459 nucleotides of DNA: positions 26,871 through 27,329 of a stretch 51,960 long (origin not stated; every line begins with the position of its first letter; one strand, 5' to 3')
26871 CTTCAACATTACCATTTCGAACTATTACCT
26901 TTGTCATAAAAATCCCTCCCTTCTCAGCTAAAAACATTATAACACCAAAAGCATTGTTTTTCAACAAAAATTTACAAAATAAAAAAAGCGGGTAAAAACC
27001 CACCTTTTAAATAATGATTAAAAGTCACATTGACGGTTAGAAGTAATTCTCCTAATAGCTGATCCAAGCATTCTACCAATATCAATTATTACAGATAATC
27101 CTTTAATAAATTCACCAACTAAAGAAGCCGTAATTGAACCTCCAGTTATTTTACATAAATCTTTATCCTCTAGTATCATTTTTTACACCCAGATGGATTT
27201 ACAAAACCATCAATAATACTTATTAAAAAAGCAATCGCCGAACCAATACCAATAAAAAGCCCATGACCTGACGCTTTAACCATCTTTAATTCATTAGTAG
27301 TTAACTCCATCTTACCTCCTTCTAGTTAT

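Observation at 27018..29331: Two-peptide double-glycine bacteriocin-like module plus PCAT wedged between rsmD and rpsU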

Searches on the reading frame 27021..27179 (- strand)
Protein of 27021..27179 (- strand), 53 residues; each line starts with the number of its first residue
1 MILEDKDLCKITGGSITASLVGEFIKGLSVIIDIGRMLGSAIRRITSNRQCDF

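Call 7: search_protein_families(library=pfam, proteins=[window:27021-27179:-], max_evalue=1)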
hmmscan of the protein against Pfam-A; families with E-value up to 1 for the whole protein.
seq(53 aa): 2 families
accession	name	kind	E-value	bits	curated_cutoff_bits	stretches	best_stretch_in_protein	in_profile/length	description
PF11632.14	LcnG-beta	-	0.15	12.6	29.4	1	2-28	14-45/61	Lactococcin G-beta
PF03047.20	ComC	-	0.22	11.8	20.4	1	3-20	13-30/31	COMC family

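Call 8: search_protein_families(library=ncbifam, proteins=[window:27021-27179:-], max_evalue=1)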
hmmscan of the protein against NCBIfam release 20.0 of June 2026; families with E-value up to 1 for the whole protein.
seq(53 aa): 3 families
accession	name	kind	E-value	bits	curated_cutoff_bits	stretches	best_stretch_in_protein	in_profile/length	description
NF008133.1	PRK10881.1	equivalog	0.016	14.7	450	1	14-37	89-112/377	Ni/Fe-hydrogenase cytochrome b subunit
NF038034.1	lactGbeta_entB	subfamily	0.058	13.6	37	1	3-22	1-13/38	lactococcin G-beta/enterocin 1071B family bacteriocin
NF046113.1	BLP_Lacticasei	subfamily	0.099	12.7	40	1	2-16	11-25/46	bacteriocin-like peptide, LSEI_2386 family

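Call 9: find_encoding_contigs(protein=window:27021-27179:-, flank=6000, max_places=10)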
Protein seq(53 aa) (53 aa): 22 contigs read that carry it; 10 places shown.
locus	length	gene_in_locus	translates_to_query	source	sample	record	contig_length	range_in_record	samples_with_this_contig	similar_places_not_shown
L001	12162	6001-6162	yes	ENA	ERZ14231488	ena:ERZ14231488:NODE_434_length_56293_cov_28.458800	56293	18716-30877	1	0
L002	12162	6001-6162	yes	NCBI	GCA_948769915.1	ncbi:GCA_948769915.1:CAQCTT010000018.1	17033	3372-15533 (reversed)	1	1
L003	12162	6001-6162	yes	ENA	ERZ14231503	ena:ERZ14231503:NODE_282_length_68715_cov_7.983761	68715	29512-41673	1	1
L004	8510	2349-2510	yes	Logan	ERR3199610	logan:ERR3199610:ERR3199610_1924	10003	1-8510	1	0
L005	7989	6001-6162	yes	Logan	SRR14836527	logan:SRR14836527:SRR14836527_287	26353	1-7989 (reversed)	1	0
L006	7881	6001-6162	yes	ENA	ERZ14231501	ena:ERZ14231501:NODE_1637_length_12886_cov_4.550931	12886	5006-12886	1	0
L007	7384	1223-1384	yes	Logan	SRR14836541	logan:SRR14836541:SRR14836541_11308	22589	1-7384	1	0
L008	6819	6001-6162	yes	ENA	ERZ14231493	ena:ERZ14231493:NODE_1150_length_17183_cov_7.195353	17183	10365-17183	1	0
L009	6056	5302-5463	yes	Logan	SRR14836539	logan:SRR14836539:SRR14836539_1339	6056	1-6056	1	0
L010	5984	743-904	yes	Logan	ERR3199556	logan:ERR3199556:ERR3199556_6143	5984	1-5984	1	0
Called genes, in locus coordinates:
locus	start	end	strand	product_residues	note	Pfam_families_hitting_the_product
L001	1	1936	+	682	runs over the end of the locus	PF27449:LtaS_N, PF00884:Sulfatase, PF01663:Phosphodiest (faint)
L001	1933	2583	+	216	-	-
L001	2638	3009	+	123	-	PF14071:YlbD_coat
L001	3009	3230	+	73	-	PF14003:YlbE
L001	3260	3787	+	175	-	PF03602:Cons_hypoth95, PF02005:TRM (weak), PF05175:MTS, PF06325:PrmA (weak), PF02086:MethyltransfD12 (weak), PF02475:TRM5-TYW2_MTfase, PF13847:Methyltransf_31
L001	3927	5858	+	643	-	PF03412:Peptidase_C39, PF00664:ABC_membrane, PF00005:ABC_tran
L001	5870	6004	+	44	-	-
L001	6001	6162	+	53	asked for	-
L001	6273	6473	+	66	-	PF01165:Ribosomal_S21 (weak)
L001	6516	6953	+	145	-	PF09424:YqeY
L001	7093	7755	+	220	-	-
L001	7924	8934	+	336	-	PF00318:Ribosomal_S2, PF07498:Rho_N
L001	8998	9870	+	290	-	PF25025:EF-Ts_N (weak), PF00889:EF_TS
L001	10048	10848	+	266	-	PF01148:CTP_transf_1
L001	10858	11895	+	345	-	PF02163:Peptidase_M50, PF00595:PDZ (weak), PF13180:PDZ_2, PF17820:PDZ_6 (weak)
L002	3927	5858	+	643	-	PF03412:Peptidase_C39, PF00664:ABC_membrane, PF00005:ABC_tran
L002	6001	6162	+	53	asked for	-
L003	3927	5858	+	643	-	PF03412:Peptidase_C39, PF00664:ABC_membrane, PF00005:ABC_tran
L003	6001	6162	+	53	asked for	-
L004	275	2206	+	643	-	PF03412:Peptidase_C39, PF00664:ABC_membrane, PF00005:ABC_tran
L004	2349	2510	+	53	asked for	-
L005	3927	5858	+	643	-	PF03412:Peptidase_C39, PF00664:ABC_membrane, PF00005:ABC_tran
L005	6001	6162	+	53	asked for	-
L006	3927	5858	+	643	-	PF03412:Peptidase_C39, PF00664:ABC_membrane, PF00005:ABC_tran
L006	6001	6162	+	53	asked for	-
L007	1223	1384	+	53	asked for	-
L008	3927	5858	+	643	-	PF03412:Peptidase_C39, PF00664:ABC_membrane, PF00005:ABC_tran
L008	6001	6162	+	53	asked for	-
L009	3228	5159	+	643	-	PF03412:Peptidase_C39, PF00664:ABC_membrane, PF00005:ABC_tran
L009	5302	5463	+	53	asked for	-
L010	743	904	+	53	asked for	-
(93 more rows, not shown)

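Call 27: find_homologous_proteins(query=A2, max_evalue=0.001)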
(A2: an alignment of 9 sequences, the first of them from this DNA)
Query A2 (9 sequences) (53 aa, profile of the alignment): 1509 proteins with E <= 0.001 among 8000 candidates; the best 120 are listed.
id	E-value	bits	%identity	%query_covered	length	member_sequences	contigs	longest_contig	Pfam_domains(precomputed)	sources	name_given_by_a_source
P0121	1.5e-24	103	44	96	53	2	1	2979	-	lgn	-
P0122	3.8e-24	102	50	96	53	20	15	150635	-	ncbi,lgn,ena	-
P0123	3.9e-23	99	49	98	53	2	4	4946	-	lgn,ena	-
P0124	4.1e-23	99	49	98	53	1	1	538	-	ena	-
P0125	6.8e-23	98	48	96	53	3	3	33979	-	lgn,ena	-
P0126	7.5e-23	98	45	98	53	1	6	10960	-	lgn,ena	-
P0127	8.3e-23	98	45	98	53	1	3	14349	-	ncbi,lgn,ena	-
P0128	1.0e-22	97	38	98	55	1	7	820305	-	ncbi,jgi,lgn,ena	jgi:hypothetical protein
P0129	1.1e-22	97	45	98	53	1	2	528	-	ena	-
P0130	1.4e-22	97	100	100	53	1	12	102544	-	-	-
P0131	1.8e-22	97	43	98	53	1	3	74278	-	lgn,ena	-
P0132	2.0e-22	96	43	98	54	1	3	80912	-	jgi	-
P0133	2.1e-22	96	51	98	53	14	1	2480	-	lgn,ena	-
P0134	4.0e-22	96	47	98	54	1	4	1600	-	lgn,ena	-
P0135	4.7e-22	95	47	98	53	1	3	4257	-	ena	-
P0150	3.0e-21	93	45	98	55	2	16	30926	-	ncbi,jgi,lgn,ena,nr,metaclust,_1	ncbi:MAG: hypothetical protein GX247_05250 [Mollicutes bacterium]|nr:hypothetical protein [Mollicute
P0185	3.0e-20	89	45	98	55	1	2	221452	-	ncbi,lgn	-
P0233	1.5e-19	87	49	100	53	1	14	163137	-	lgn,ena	-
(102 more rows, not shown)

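Call 45: search_protein_representatives(protein=window:27021-27179:-)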
Query: 53 residues. Proteins with E-value up to 0.001 (for the whole library): 46; up to 1e-10: 0; up to 1e-30: 0. The best 46 are listed.
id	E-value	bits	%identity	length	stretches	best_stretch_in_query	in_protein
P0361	8.6e-09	50.8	52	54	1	1-52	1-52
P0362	4.6e-08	48.5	39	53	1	3-53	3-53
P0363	1.2e-07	47.2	49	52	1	3-52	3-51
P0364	1.4e-07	47.0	46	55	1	3-52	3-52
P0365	4.9e-07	45.3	46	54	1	3-52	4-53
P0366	1.1e-06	44.2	43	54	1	8-53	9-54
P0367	2.3e-06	43.2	52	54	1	1-52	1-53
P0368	3.6e-06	42.6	49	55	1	9-53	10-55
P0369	1.3e-05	40.9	43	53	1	1-51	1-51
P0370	1.5e-05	40.7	47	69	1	3-51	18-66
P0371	1.8e-05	40.5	40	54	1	3-52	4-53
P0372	2.5e-05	40.0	36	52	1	2-51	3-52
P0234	6.2e-05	38.8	45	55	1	6-52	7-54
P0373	6.7e-05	38.7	44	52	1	3-52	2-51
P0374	6.8e-05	38.7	36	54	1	3-52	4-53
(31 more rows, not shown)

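Call 55: search_solved_structures(query=A2, max_evalue=10)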
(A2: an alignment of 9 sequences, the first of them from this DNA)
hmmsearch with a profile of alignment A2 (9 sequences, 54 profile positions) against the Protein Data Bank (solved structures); distinct sequences matched with E-value up to 10: 3.
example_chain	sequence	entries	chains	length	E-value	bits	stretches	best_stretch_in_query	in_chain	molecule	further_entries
4dwl_A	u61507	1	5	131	0.85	12.7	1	30-48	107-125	Bbp7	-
9yac_D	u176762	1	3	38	0.88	12.7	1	33-46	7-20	Fusion glycoprotein F1 C-terminal heptad repeat (HR2)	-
7uvp_A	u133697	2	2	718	0.94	12.6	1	10-44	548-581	Tetracycline resistance protein TetQ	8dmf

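Call 74: predict_structure(alignment_id=A4)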
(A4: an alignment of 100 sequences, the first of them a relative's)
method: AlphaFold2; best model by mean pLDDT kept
length: 53 residues; sequences in the alignment: 100
mean_pLDDT: 75.6   pTM: 0.39
mean pLDDT of the five models: 75.6, 72.2, 71.9, 71.4, 71.3
residues with pLDDT >= 90: 7; 70-90: 22; 50-70: 23; < 50: 1
segments of 3 or more residues with pLDDT < 50: none
pLDDT, mean of each block of 10 residues (from residue 1): 64 65 87 91 76 55
secondary structure, 60 per line:
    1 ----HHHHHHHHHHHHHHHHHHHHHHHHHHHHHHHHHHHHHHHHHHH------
elements in order: H5-47

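Call 80: find_encoding_contigs(protein=P0150, flank=3500, max_places=1)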
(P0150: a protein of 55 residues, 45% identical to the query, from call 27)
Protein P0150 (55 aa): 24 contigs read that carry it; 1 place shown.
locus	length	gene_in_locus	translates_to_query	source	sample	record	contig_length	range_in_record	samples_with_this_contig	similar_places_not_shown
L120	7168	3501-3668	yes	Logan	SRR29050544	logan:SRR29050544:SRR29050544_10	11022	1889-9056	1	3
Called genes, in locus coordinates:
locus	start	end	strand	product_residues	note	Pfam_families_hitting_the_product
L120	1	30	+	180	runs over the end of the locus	PF03602:Cons_hypoth95, PF02005:TRM (weak), PF05175:MTS, PF06325:PrmA (weak), PF02086:MethyltransfD12 (faint), PF02475:TRM5-TYW2_MTfase (weak), PF13847:Methyltransf_31, PF09445:Methyltransf_15 (weak), +1 more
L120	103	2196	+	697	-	PF03412:Peptidase_C39, PF13529:Peptidase_C39_2 (weak), PF00664:ABC_membrane, PF00005:ABC_tran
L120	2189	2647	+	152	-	-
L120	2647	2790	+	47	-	-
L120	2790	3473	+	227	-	PF03141:Methyltransf_29 (weak), PF01209:Ubie_methyltran (faint), PF13489:Methyltransf_23, PF03848:TehB (weak), PF13847:Methyltransf_31, PF08241:Methyltransf_11, PF08242:Methyltransf_12, PF13649:Methyltransf_25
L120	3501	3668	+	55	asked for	-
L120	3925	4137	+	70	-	PF01165:Ribosomal_S21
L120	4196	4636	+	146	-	PF09424:YqeY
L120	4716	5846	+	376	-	PF00266:Aminotran_5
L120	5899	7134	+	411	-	PF00375:SDF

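Call 81: find_encoding_contigs(protein=P0185, flank=3500, max_places=1)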
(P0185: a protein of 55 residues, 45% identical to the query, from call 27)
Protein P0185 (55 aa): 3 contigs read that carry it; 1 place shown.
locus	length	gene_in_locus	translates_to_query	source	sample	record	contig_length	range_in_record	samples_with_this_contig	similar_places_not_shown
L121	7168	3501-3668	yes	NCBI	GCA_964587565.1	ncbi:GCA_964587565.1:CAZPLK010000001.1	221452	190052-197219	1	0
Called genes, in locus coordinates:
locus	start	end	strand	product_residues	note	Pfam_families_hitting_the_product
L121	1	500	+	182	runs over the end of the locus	PF03602:Cons_hypoth95, PF05175:MTS (weak), PF02086:MethyltransfD12 (faint), PF02475:TRM5-TYW2_MTfase (weak), PF09445:Methyltransf_15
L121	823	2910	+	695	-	PF03412:Peptidase_C39, PF13529:Peptidase_C39_2 (weak), PF00664:ABC_membrane, PF00005:ABC_tran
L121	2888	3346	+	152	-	-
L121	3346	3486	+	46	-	-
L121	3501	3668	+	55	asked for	-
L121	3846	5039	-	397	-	PF01139:RtcB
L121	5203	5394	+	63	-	PF01165:Ribosomal_S21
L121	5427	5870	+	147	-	PF09424:YqeY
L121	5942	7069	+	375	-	PF00155:Aminotran_1_2 (weak), PF00266:Aminotran_5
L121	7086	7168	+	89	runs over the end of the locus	PF00085:Thioredoxin (weak)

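Call 82: find_encoding_contigs(protein=P0233, flank=3500, max_places=1)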
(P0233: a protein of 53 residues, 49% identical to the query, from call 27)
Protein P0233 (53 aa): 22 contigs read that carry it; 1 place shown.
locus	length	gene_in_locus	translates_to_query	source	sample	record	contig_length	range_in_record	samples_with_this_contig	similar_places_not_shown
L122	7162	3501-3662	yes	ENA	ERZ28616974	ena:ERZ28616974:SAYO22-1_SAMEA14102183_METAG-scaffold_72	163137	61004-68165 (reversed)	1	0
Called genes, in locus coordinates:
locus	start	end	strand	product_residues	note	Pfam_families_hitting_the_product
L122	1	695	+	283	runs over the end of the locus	-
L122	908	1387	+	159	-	-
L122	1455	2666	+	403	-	PF00149:Metallophos, PF12850:Metallophos_2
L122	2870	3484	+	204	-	-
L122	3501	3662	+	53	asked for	-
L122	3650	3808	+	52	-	-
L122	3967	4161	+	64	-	PF01165:Ribosomal_S21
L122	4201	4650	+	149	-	PF09424:YqeY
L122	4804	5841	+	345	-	-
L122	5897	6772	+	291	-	PF00889:EF_TS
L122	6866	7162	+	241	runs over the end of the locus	PF22435:MRM3-like_sub_bind, PF00588:SpoU_methylase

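Call 93: search_protein_families(library=ncbifam, alignment_id=A4, max_evalue=0.01)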
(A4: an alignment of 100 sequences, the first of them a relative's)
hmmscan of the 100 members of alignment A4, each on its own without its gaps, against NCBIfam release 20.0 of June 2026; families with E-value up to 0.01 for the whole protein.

A. member 1, P0130 (53 aa): 0 families

B. families by the number of members that match (of 100 scanned): 5 families
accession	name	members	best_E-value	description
TIGR03949.1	bact_IIb_cerein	4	0.00035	class IIb bacteriocin, lactobin A/cerein 7B family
TIGR01847.1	bacteriocin_sig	1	0.00068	bacteriocin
NF009381.0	PRK12740.1-5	1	0.0017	elongation factor G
NF046113.1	BLP_Lacticasei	1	0.0087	bacteriocin-like peptide, LSEI_2386 family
NF038034.1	lactGbeta_entB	1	0.01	lactococcin G-beta/enterocin 1071B family bacteriocin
